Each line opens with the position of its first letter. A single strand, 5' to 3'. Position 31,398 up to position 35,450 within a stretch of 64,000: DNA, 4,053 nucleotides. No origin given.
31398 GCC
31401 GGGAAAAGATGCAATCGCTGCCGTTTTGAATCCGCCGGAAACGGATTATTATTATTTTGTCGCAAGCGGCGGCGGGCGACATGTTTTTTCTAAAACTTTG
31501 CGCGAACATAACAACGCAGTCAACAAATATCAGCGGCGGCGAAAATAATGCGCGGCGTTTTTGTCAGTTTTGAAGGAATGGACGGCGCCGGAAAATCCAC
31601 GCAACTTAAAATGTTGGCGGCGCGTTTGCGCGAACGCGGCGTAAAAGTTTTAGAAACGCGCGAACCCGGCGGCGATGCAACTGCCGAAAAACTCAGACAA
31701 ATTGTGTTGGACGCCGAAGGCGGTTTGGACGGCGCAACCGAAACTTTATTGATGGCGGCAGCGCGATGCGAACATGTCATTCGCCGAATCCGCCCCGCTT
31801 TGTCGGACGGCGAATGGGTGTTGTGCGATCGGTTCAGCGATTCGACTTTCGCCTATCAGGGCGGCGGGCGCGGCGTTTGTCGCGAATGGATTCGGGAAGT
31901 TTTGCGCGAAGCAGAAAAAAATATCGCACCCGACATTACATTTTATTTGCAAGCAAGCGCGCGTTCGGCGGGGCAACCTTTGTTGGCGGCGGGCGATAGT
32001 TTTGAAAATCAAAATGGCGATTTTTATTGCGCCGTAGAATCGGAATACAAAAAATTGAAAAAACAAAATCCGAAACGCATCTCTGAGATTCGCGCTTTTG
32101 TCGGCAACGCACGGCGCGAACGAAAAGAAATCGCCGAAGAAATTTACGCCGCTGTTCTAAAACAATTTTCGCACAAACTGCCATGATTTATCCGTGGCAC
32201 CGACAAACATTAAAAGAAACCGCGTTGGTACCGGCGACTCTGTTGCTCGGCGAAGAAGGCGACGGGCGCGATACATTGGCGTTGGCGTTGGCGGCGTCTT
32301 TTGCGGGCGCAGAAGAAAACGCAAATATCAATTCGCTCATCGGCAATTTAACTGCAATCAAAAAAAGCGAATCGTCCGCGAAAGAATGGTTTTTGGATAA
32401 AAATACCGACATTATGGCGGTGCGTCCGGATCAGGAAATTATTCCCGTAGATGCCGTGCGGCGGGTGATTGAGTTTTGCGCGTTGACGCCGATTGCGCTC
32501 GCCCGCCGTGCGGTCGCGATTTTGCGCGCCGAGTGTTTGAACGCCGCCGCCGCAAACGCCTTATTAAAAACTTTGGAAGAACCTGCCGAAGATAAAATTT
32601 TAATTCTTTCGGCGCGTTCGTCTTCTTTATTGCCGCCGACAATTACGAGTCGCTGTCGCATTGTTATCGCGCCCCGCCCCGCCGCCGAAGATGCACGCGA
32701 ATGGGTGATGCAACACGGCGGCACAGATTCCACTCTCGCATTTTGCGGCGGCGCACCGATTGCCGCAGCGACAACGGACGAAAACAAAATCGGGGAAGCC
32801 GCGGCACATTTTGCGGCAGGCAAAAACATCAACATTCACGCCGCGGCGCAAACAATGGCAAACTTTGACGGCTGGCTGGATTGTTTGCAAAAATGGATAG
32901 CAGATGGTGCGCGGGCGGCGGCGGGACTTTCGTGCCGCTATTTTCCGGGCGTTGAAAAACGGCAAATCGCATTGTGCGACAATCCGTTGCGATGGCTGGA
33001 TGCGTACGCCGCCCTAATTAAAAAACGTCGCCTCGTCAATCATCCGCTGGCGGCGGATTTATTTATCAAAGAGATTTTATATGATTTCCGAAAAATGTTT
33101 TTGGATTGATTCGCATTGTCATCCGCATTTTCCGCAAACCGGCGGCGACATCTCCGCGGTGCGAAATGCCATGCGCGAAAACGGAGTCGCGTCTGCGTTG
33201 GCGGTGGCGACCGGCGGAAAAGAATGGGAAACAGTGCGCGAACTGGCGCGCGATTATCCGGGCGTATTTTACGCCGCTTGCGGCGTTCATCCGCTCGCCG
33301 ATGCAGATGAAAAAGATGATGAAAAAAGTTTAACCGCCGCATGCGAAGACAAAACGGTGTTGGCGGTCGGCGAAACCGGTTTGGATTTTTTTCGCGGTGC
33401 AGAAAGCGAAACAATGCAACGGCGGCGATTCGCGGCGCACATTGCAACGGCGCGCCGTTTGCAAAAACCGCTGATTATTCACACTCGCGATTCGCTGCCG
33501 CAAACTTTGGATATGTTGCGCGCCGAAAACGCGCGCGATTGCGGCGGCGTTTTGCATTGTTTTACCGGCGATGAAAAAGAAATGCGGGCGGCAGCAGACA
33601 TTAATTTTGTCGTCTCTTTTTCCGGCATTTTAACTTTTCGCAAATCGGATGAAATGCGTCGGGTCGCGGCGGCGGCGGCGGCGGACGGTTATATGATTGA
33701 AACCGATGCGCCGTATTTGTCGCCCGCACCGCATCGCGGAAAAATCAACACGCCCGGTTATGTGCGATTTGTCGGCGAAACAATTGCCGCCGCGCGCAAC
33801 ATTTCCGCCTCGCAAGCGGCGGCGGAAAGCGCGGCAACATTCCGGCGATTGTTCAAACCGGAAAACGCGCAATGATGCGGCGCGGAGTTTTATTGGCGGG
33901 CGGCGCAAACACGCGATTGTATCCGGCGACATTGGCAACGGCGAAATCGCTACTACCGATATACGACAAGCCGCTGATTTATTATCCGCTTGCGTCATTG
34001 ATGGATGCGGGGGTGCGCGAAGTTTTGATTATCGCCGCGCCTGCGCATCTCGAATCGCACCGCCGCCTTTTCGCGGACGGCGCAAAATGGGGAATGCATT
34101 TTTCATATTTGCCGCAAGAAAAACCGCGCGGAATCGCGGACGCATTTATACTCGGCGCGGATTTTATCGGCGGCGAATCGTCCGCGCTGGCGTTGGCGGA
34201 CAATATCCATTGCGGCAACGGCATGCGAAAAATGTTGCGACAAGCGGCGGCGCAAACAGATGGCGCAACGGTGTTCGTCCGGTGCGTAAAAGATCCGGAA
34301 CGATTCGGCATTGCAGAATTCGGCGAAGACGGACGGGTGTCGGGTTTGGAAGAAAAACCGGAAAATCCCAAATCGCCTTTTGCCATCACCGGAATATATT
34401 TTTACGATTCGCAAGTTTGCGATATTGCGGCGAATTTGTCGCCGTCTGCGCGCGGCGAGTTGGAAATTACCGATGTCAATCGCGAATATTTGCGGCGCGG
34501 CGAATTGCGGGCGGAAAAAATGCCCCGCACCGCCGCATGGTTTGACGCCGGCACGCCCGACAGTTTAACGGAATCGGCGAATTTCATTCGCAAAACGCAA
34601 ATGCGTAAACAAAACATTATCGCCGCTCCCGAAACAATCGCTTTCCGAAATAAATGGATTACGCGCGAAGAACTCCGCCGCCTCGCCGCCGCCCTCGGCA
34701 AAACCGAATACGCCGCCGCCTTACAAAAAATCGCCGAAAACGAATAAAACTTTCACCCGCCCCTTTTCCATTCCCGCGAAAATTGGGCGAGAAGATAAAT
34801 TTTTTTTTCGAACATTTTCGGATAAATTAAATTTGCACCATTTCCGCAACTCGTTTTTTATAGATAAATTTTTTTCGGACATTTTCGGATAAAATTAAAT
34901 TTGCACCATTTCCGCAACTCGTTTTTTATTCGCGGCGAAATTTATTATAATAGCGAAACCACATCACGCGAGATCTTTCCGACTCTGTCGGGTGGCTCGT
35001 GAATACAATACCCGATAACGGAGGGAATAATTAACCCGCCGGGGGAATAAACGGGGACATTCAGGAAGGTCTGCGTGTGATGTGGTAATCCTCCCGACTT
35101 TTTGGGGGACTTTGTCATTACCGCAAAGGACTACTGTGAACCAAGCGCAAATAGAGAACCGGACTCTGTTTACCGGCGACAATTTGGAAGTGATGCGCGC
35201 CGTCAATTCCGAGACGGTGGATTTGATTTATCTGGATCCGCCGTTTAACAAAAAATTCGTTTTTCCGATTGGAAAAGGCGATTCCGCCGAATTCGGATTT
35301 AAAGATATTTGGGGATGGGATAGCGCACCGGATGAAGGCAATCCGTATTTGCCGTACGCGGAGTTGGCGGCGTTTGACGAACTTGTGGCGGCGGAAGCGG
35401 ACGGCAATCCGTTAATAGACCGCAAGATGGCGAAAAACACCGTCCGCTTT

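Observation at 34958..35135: Large structured leader upstream of MTase-HNH copy 2, a possible cis-regulatory RNA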

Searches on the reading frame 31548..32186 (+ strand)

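Call 17: search_protein_families(library=pfam, proteins=[window:31548-32186:+])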
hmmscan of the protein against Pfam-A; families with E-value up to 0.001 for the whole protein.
window:31548-32186:+ (212 aa): 2 families
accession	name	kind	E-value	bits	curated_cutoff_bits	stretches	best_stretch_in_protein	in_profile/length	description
PF02223.23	Thymidylate_kin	-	1.3e-38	133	27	1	8-183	1-174/185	Thymidylate kinase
PF13521.12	AAA_28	-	1.6e-06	28.9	27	1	6-121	2-107/164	AAA domain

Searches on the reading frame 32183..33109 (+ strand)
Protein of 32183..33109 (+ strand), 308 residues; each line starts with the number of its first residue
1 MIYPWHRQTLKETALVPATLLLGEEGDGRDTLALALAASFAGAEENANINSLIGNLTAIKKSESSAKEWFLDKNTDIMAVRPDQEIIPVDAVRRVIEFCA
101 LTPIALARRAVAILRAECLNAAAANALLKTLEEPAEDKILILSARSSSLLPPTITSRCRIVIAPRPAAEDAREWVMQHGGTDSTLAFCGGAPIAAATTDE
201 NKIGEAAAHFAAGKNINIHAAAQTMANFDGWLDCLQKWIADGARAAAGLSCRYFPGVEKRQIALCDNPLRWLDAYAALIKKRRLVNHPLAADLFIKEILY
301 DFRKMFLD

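Call 17: search_protein_families(library=pfam, proteins=[window:32183-33109:+])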
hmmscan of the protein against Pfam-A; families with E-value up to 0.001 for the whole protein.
window:32183-33109:+ (308 aa): 1 family
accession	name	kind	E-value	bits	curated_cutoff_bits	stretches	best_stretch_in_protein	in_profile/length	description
PF13177.12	DNA_pol3_delta2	-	7.6e-24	85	27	1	8-161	11-155/161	DNA polymerase III, delta subunit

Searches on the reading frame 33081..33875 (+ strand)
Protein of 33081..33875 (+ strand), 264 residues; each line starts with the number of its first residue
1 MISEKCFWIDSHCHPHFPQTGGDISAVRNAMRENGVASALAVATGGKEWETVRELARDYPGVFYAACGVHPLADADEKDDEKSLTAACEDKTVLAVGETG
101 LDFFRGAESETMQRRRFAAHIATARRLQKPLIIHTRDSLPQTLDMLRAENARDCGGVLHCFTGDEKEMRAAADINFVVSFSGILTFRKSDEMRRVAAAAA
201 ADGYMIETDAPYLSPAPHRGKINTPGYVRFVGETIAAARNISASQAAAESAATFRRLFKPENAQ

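Call 17: search_protein_families(library=pfam, proteins=[window:33081-33875:+])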
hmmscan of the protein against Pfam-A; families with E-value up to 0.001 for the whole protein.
window:33081-33875:+ (264 aa): 1 family
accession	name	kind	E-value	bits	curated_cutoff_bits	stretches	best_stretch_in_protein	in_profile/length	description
PF01026.27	TatD_DNase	-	8.8e-68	228.9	27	1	9-259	1-253/253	TatD related DNase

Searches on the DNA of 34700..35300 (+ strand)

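Call 6: search_rna_families(source=window, start=34700, end=35300, threshold=evalue, max_evalue=10, show_alignments=3)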
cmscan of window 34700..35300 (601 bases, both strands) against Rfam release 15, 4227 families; matches with E-value up to 10: 6.
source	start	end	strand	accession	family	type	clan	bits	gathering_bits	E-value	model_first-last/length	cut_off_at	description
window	34987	35103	+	RF02221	sRNA-Xcc1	Gene; sRNA;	-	22.8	53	0.18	1-87/87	no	sRNA-Xcc1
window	34865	34911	+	RF04355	Plastid-atpF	Intron;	-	21.8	52.5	2.1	1-53/53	no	Plastid-atpF group II-D1 intron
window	34798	34843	+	RF04355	Plastid-atpF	Intron;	-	20.3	52.5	4.6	1-53/53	no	Plastid-atpF group II-D1 intron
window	34790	34884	+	RF02324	TtnuHACA17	Gene; snRNA; snoRNA; HACA-box;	-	18.9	100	6.7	1-118/118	no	Tetrahymena snoRNA TtnuHACA17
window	35039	35096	-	RF02476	GlsR7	Gene; snRNA; snoRNA; CD-box;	-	15.9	75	0.91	1-59/59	no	Small nucleolar RNA GlsR7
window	34990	35037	+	RF03108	Methylosinus-1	Gene; sRNA;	-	12.1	145.1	2.2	127-174/214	no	Methylosinus-1 RNA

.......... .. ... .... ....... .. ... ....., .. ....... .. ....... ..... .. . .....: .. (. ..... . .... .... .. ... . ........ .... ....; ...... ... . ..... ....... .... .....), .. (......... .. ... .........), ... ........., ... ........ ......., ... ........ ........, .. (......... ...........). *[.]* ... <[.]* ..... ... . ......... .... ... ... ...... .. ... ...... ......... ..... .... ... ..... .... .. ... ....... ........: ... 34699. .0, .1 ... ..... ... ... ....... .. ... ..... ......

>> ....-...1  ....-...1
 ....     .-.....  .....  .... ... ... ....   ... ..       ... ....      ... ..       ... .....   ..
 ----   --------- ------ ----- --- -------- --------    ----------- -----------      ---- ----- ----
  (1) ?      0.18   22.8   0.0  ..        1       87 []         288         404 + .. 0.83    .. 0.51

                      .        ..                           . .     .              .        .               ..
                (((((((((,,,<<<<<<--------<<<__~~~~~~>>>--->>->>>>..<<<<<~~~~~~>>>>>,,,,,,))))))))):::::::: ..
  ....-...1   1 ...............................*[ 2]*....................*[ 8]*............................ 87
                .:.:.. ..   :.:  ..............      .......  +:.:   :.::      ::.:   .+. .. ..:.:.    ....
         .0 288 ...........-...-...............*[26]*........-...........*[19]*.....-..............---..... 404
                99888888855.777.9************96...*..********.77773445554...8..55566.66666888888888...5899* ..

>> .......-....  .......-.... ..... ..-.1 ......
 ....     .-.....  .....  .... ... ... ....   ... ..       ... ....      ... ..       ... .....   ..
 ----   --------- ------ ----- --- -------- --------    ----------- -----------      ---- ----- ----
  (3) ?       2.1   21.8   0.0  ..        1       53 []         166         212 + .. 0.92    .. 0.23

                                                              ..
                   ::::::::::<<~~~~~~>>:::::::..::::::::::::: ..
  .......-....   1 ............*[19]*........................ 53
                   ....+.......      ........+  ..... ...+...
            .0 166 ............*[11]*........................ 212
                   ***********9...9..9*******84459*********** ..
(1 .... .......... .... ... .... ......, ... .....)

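Call 15: search_dna_similar(query=window:34940-35140:+, collection=plasmids, mode=distant, max_evalue=10)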
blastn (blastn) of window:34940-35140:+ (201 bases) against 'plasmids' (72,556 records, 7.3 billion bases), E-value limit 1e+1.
Records with a match: 3; places in all: 3; records where one place covers at least 80% of the query: 0.
Best place of each record, by identity: >=99% 2; 80-90% 1.
By first word of the organism name: Escherichia 1; Agrobacterium 1; Halostagnicola 1.
By predicted mobility (MOB-suite, as given by PLSDB): conjugative 2; non-mobilizable 1.
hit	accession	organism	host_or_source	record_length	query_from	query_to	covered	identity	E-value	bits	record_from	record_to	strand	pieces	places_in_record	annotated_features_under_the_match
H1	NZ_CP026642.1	Escherichia coli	chicken meat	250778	75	109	17%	88.6%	2e-1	43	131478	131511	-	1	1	none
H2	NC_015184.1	Agrobacterium tumefaciens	-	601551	97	116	10%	100.0%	7e+0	37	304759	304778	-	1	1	AAA family ATPase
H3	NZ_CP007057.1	Halostagnicola larsenii XH-48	-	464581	21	40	10%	100.0%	7e+0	37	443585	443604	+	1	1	class I adenylate-forming enzyme family protein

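Call 16: search_dna_similar(query=window:34940-35140:+, collection=phages, mode=distant, max_evalue=10)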
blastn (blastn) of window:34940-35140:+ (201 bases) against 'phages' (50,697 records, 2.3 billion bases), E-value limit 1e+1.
Records with a match: 3; places in all: 3; records where one place covers at least 80% of the query: 0.
Best place of each record, by identity: 95-99% 2; 80-90% 1.
By first word of the organism name: Mycobacterium 1; Bacteriophage 1; Bradyrhizobium 1.
By host as written in the record: Mycobacterium smegmatis mc2155 1; - 1; Bradyrhizobium diazoefficiens USDA 122 1.
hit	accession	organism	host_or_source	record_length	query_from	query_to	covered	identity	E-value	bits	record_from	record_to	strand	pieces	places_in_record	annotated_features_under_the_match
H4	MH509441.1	Mycobacterium phage Acolyte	Mycobacterium smegmatis mc2155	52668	94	134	20%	80.5%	8e+0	37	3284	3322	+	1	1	6: hypothetical protein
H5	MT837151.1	Bacteriophage sp.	human fecal samples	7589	99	120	11%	95.5%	8e+0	37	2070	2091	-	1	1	record has no annotation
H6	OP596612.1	Bradyrhizobium phage ppBdUSDA122-1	Bradyrhizobium diazoefficiens USDA 122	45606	10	31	11%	95.5%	8e+0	37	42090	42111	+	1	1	hypothetical protein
